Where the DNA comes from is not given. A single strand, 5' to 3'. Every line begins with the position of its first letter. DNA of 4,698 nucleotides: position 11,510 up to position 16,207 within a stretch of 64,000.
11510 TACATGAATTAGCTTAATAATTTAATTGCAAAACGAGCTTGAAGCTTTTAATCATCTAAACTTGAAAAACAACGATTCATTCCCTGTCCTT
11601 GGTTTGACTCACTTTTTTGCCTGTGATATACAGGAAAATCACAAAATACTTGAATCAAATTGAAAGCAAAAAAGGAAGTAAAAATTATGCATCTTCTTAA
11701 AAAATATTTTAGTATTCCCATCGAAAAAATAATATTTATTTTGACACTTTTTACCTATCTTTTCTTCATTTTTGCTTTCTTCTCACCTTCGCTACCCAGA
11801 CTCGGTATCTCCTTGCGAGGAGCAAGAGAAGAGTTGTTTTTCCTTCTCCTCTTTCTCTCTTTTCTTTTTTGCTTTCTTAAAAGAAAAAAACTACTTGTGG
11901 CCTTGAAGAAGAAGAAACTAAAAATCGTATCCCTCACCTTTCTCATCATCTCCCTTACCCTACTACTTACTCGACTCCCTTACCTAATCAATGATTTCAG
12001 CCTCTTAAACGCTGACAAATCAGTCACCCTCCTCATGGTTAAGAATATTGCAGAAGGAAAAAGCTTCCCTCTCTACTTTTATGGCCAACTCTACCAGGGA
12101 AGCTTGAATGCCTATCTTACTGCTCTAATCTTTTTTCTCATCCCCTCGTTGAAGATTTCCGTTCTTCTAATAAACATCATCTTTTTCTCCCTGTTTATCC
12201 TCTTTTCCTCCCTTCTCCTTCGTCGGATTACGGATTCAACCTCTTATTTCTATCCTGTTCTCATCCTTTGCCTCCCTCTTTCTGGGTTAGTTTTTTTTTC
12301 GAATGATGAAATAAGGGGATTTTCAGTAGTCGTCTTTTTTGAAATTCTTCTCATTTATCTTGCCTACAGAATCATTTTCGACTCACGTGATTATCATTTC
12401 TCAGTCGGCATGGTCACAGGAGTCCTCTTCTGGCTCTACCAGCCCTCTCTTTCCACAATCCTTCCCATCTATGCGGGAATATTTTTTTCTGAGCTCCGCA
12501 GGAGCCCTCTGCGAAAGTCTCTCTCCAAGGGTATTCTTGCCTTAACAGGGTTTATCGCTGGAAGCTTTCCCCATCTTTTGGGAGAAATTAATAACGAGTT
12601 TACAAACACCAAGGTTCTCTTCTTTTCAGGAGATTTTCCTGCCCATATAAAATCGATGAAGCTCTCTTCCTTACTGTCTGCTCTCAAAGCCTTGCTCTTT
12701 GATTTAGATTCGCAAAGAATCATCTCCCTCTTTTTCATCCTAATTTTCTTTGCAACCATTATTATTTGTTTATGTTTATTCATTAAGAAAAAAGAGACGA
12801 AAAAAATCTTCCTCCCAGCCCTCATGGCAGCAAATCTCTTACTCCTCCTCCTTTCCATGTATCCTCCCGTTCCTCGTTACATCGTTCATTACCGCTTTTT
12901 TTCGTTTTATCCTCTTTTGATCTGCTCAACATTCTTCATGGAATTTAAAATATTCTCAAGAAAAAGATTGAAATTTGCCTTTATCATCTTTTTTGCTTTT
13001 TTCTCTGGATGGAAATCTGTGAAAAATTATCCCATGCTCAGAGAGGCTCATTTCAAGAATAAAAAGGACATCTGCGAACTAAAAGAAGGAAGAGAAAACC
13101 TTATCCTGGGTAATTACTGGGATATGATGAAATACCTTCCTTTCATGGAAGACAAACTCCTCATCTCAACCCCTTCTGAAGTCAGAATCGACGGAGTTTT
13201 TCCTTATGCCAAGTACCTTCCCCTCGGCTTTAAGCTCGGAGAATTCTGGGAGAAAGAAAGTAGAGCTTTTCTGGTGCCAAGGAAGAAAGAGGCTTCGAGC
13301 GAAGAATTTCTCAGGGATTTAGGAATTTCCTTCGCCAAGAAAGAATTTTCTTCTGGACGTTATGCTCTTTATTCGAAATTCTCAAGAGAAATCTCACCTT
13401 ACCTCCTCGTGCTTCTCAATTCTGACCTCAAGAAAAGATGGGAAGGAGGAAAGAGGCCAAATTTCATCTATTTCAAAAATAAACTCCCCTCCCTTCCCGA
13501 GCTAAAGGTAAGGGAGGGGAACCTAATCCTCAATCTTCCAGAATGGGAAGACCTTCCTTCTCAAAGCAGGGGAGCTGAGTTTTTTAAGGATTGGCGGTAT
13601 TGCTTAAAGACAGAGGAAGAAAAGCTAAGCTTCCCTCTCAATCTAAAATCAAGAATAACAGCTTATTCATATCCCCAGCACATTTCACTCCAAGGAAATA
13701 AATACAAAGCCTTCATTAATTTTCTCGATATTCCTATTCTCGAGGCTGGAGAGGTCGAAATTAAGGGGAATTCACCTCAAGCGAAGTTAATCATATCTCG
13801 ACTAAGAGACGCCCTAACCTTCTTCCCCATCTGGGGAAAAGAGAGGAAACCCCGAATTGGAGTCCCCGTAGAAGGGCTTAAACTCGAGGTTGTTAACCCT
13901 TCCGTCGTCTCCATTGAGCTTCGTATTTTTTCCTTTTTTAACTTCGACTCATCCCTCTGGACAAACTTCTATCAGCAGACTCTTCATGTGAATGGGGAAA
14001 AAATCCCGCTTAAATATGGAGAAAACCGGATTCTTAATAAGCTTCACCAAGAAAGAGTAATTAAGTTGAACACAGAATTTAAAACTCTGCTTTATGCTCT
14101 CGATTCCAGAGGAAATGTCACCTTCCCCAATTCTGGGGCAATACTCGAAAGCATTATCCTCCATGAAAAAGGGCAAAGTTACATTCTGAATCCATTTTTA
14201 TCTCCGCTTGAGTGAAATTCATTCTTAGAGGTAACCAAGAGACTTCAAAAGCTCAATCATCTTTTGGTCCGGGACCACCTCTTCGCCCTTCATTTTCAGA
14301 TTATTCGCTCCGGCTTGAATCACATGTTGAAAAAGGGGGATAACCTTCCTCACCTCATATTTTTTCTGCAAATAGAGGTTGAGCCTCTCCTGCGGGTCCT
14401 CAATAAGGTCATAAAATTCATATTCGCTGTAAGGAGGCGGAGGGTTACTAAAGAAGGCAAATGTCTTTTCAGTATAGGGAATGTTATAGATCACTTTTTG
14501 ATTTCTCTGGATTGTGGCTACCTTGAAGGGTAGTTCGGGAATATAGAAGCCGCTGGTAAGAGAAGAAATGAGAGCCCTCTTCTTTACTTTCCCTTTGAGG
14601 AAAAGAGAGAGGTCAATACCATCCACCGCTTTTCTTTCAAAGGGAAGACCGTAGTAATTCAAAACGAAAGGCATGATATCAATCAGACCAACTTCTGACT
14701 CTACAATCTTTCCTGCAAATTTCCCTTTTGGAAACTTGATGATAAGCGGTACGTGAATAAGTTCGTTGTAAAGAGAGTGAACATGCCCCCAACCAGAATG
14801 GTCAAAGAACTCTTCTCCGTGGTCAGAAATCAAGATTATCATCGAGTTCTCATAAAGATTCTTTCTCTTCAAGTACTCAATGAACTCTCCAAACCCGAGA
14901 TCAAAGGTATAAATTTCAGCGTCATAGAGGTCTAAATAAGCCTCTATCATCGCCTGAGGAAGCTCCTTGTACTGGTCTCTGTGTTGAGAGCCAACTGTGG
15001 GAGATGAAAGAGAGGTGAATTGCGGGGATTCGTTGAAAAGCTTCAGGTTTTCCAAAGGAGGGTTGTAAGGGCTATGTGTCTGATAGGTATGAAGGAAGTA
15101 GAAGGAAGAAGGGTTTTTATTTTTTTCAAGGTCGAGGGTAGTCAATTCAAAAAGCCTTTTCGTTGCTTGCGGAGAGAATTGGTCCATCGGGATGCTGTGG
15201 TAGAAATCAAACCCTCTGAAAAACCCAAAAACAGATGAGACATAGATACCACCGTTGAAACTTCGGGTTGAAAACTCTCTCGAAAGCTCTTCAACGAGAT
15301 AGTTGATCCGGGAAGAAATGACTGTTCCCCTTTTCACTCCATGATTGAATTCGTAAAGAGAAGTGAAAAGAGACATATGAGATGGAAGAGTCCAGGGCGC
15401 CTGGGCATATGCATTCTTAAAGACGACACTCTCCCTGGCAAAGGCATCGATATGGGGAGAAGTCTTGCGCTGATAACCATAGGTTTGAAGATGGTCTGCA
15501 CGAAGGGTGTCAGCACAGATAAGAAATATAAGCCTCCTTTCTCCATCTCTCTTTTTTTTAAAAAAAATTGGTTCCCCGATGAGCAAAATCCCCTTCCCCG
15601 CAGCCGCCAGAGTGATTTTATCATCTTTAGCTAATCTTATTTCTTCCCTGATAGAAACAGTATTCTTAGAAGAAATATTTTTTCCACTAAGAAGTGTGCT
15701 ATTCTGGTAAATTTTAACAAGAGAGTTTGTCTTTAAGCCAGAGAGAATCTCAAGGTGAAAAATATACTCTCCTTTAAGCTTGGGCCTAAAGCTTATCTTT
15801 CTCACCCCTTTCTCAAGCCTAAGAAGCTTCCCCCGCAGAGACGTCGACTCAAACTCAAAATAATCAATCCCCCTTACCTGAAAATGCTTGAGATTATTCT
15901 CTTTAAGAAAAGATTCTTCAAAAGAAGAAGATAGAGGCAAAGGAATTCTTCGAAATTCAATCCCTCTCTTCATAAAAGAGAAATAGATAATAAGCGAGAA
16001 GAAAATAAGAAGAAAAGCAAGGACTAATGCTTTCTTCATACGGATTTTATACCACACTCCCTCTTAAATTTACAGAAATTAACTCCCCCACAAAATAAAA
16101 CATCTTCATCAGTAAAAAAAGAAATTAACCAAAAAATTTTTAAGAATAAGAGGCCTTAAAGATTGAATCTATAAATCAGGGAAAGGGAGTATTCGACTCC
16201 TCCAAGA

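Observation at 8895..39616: About 30 kb envelope-decoration island with GT-C enzymes, Thr-type sulfatase-fold proteins and secreted propeller-BACON proteins, but no polysaccharide export or polymerisation genes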

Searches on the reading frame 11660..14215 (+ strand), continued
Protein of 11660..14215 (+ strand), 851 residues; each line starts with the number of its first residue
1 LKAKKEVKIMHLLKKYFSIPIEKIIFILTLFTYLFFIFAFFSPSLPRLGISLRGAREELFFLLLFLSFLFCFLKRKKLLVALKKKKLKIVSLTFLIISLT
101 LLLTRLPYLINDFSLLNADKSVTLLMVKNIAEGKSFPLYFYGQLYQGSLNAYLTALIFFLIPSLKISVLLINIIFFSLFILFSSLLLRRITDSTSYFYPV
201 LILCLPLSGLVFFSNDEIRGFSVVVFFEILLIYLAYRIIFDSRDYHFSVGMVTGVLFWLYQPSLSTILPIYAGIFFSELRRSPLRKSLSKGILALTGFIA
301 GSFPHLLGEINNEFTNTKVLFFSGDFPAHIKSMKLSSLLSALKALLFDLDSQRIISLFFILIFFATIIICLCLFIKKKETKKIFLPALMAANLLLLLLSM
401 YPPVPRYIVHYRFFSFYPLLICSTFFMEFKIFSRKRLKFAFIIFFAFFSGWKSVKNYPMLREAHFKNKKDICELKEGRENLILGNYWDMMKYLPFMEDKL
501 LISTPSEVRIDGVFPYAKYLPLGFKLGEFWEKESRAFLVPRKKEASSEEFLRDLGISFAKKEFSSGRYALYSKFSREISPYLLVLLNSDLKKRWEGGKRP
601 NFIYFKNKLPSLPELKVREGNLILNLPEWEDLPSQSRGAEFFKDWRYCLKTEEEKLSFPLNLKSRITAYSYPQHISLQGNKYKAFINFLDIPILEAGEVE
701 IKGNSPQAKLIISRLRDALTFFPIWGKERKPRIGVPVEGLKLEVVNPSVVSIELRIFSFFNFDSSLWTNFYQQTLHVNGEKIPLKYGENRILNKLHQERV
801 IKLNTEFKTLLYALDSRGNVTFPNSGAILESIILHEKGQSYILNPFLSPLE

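Call 87: search_protein_families(library=pfam, proteins=[P0217, P0232, P0296, P0303, P0313, P0322, P0333, P0337, P0343, P0348], max_evalue=0.01)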
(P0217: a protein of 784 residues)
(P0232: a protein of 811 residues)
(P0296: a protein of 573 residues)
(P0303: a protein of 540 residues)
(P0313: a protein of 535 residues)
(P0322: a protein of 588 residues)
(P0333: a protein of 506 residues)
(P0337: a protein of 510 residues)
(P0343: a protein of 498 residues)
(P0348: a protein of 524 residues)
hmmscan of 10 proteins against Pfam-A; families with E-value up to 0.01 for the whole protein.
P0217 (784 aa): 0 families

P0232 (811 aa): 0 families

P0296 (573 aa): 0 families

P0303 (540 aa): 1 family
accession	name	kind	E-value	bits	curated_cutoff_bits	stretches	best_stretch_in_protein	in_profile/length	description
PF13231.12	PMT_2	-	8.9e-10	39.4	26.1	1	84-239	7-159/160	Dolichyl-phosphate-mannose-protein mannosyltransferase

P0313 (535 aa): 1 family
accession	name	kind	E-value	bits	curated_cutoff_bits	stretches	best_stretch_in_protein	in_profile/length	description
PF13231.12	PMT_2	-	1.2e-06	29.3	26.1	1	80-234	8-159/160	Dolichyl-phosphate-mannose-protein mannosyltransferase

P0322 (588 aa): 1 family
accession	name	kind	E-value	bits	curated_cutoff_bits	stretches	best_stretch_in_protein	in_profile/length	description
PF13231.12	PMT_2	-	3.4e-08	34.3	26.1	1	75-212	6-140/160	Dolichyl-phosphate-mannose-protein mannosyltransferase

P0333 (506 aa): 1 family
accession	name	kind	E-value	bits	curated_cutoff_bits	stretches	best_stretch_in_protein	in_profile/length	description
PF13231.12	PMT_2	-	4.7e-05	24.1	26.1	1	71-227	7-160/160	Dolichyl-phosphate-mannose-protein mannosyltransferase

P0337 (510 aa): 1 family
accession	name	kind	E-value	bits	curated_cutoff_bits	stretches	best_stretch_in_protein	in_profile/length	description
PF13231.12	PMT_2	-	0.0015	19.2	26.1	1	70-208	8-150/160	Dolichyl-phosphate-mannose-protein mannosyltransferase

P0343 (498 aa): 2 families
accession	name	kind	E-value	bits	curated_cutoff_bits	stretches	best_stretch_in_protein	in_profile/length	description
PF13231.12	PMT_2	-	4.1e-05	24.3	26.1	1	65-219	7-159/160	Dolichyl-phosphate-mannose-protein mannosyltransferase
PF02516.20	STT3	-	0.0001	22.4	24.5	1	55-393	65-341/405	Oligosaccharyl transferase STT3, N-terminal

P0348 (524 aa): 1 family
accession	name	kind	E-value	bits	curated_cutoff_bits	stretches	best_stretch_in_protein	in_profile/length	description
PF13231.12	PMT_2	-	0.0017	19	26.1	1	70-213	7-144/160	Dolichyl-phosphate-mannose-protein mannosyltransferase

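Call 88: find_encoding_contigs(protein=P0132, flank=10000, max_places=1)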
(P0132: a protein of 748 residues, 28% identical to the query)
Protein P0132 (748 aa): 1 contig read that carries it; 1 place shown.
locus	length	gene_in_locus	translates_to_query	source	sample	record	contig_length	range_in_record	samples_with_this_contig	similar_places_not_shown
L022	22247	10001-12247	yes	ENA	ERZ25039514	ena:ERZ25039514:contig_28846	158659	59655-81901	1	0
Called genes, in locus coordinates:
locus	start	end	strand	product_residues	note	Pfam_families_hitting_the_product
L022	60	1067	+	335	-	PF03349:Toluene_X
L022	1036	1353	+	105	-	PF03349:Toluene_X (weak)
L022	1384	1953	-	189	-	-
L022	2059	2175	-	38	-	-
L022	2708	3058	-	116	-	-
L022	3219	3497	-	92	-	PF02687:FtsX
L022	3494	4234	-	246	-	PF12704:MacB_PCD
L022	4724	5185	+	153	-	PF00144:Beta-lactamase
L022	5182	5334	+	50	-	PF00144:Beta-lactamase (weak)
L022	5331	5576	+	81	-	-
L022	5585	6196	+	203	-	PF13181:TPR_8 (faint)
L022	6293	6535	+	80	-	-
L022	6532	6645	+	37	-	-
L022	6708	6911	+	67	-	-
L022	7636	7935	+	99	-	-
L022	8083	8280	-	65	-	-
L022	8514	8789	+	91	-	-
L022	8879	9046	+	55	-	-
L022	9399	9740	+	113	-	-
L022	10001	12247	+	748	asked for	-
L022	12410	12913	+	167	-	PF07366:SnoaL, PF12680:SnoaL_2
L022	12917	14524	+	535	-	-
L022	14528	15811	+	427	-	PF01566:Nramp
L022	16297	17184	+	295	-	-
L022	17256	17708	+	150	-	PF01979:Amidohydro_1, PF07969:Amidohydro_3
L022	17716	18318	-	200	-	PF13432:TPR_16 (weak), PF14559:TPR_19, PF23914:TPR_CcmH_CycH (weak), PF13431:TPR_17 (weak), PF00515:TPR_1, PF07719:TPR_2 (weak), PF13414:TPR_11, PF13431:TPR_17, +8 more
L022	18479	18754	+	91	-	PF00005:ABC_tran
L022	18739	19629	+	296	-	PF00005:ABC_tran, PF13304:AAA_21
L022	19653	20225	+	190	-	PF10920:DUF2705, PF12679:ABC2_membrane_2, PF12698:ABC2_membrane_3, PF13346:ABC2_membrane_5 (weak)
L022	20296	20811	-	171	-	-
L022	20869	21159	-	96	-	-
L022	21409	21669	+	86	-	PF00111:Fer2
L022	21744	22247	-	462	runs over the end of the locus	PF00702:Hydrolase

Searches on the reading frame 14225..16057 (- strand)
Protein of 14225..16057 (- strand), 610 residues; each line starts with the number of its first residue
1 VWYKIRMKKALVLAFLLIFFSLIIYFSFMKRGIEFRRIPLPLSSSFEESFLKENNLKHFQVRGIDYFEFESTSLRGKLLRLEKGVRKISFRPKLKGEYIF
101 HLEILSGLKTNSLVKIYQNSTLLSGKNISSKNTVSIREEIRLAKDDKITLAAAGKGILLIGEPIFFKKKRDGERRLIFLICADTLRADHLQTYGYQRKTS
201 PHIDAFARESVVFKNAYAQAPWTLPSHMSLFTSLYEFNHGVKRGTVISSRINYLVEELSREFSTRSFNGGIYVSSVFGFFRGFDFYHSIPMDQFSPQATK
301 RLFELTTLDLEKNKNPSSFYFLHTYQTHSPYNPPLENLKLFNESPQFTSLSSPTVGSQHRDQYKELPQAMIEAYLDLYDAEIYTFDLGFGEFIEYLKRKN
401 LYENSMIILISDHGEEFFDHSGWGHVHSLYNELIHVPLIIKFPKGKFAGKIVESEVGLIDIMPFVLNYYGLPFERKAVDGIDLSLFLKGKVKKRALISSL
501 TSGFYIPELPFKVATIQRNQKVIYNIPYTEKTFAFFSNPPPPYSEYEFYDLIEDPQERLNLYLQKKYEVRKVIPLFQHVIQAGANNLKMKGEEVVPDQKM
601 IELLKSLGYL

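Call 3: search_protein_families(library=pfam, proteins=[window:14225-16057:-], max_evalue=0.01)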
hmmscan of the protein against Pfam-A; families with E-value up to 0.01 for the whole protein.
window:14225-16057:- (610 aa): 3 families
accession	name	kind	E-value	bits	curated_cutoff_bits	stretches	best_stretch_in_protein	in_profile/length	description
PF00884.28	Sulfatase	-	4.7e-34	118.5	25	1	176-470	2-300/301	Sulfatase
PF01663.27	Phosphodiest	-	1.2e-10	41.9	23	1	179-417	3-223/342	Type I phosphodiesterase / nucleotide pyrophosphatase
PF16347.10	SGSH_C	-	3.3e-07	31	29.3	1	422-568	4-138/154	N-sulphoglucosamine sulphohydrolase, C-terminal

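Call 14: search_protein_families(library=ncbifam, proteins=[window:14225-16057:-], max_evalue=0.001)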
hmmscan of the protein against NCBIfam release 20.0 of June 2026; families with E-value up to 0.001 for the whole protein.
window:14225-16057:- (610 aa): 13 families
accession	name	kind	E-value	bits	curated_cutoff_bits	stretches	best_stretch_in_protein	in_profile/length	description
NF010322.0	PRK13759.1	equivalog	2.1e-33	115.6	481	2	310-603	192-473/486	arylsulfatase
NF045661.1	HdlasePehA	equivalog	1.3e-25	90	900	2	378-561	284-464/506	phosphoric/sulfuric ester hydrolase PehA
TIGR03417.1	chol_sulfatase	equivalog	1.9e-19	69.9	433.45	2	364-498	241-375/500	choline-sulfatase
NF052527.1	Mn_arylsulf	exception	6.2e-11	41.9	850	0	177-239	4-67/479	manganese-dependent arylsulfatase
NF028537.1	P_eth_NH2_trans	domain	1.8e-07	30.1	500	1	169-223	221-274/527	phosphoethanolamine--lipid A transferase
NF007933.0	PRK10649.1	subfamily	1.9e-07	30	404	1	171-226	233-291/577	phosphoethanolamine transferase CptA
NF012179.0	CptA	domain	1.1e-06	27.7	900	1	171-224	222-277/556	phosphoethanolamine transferase CptA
NF007160.0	PRK09598.1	equivalog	2.6e-06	26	561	1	171-420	220-446/523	phosphoethanolamine--lipid A transferase EptA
NF047438.1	polymyxin_MCR12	exception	0.00011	20.7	1200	0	374-425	419-470/548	MCR-12 family phosphoethanolamine--lipid A transferase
NF053595.1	LptchSynLtaSGpos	equivalog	0.00014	20.6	970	1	385-477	437-534/626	lipoteichoic acid synthase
NF053859.1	polymyxin_MCR13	exception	0.00018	20.5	1250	0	371-455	409-496/541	MCR-13 family phosphoethanolamine--lipid A transferase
NF038282.1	LapC_YejM_PbgA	exception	0.00059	18.3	825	0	378-445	414-478/584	LPS biosynthesis-modulating metalloenzyme YejM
NF012159.0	polymyxin_MCR2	exception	0.00092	18.1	1200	0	168-204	229-268/538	MCR-2 family phosphoethanolamine--lipid A transferase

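Call 28: search_solved_structures(query=window:14225-16057:-, max_evalue=0.001, show_alignments=2)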
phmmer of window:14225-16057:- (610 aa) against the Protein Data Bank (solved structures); distinct sequences matched with E-value up to 0.001: 67 (the best 60 are shown).
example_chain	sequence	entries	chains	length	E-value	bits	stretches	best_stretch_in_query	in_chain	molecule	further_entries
7oz8_AAA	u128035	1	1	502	2.9e-22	82.3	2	315-489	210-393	Choline-sulfatase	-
4upk_A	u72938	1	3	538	6.8e-20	74.5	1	342-491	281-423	PHOSPHONATE MONOESTER HYDROLASE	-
4upi_A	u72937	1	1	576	8.9e-20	74.1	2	174-243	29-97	SULFATASE FAMILY PROTEIN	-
4uph_A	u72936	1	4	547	1e-16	64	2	164-254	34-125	SULFATASE (SULFURIC ESTER HYDROLASE) PROTEIN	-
7p24_AAA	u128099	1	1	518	1.4e-16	63.5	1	361-568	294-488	Mucin-desulfating sulfatase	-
4upl_A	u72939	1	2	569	2.2e-15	59.6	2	170-242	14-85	SULFATASE FAMILY PROTEIN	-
8di0_A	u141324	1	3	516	2.2e-15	59.5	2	377-484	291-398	Arylsulfatase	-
5g2v_A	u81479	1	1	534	4.3e-14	55.3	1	371-572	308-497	N-ACETYLGLUCOSAMINE-6-SULFATASE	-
9ihk_D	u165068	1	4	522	4.3e-14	55.3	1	307-482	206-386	Sulfatase_S1_30A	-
6s21_A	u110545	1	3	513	1.1e-13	54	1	376-472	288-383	Endo-4-O-sulfatase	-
2qzu_A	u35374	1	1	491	5.6e-13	51.6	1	380-494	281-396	Putative sulfatase yidJ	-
2w8s_A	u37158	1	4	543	1.7e-12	50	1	382-490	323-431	PHOSPHONATE MONOESTER HYDROLASE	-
6hhm_A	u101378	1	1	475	1.8e-12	50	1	375-472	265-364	Arylsulfatase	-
9s03_A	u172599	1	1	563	1.9e-12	49.9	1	370-569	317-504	Putative sulfatase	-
2vqr_A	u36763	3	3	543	1.4e-11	47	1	382-488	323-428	PUTATIVE SULFATASE | Multifunctional alkaline phosphatase superfamily protein pRL90232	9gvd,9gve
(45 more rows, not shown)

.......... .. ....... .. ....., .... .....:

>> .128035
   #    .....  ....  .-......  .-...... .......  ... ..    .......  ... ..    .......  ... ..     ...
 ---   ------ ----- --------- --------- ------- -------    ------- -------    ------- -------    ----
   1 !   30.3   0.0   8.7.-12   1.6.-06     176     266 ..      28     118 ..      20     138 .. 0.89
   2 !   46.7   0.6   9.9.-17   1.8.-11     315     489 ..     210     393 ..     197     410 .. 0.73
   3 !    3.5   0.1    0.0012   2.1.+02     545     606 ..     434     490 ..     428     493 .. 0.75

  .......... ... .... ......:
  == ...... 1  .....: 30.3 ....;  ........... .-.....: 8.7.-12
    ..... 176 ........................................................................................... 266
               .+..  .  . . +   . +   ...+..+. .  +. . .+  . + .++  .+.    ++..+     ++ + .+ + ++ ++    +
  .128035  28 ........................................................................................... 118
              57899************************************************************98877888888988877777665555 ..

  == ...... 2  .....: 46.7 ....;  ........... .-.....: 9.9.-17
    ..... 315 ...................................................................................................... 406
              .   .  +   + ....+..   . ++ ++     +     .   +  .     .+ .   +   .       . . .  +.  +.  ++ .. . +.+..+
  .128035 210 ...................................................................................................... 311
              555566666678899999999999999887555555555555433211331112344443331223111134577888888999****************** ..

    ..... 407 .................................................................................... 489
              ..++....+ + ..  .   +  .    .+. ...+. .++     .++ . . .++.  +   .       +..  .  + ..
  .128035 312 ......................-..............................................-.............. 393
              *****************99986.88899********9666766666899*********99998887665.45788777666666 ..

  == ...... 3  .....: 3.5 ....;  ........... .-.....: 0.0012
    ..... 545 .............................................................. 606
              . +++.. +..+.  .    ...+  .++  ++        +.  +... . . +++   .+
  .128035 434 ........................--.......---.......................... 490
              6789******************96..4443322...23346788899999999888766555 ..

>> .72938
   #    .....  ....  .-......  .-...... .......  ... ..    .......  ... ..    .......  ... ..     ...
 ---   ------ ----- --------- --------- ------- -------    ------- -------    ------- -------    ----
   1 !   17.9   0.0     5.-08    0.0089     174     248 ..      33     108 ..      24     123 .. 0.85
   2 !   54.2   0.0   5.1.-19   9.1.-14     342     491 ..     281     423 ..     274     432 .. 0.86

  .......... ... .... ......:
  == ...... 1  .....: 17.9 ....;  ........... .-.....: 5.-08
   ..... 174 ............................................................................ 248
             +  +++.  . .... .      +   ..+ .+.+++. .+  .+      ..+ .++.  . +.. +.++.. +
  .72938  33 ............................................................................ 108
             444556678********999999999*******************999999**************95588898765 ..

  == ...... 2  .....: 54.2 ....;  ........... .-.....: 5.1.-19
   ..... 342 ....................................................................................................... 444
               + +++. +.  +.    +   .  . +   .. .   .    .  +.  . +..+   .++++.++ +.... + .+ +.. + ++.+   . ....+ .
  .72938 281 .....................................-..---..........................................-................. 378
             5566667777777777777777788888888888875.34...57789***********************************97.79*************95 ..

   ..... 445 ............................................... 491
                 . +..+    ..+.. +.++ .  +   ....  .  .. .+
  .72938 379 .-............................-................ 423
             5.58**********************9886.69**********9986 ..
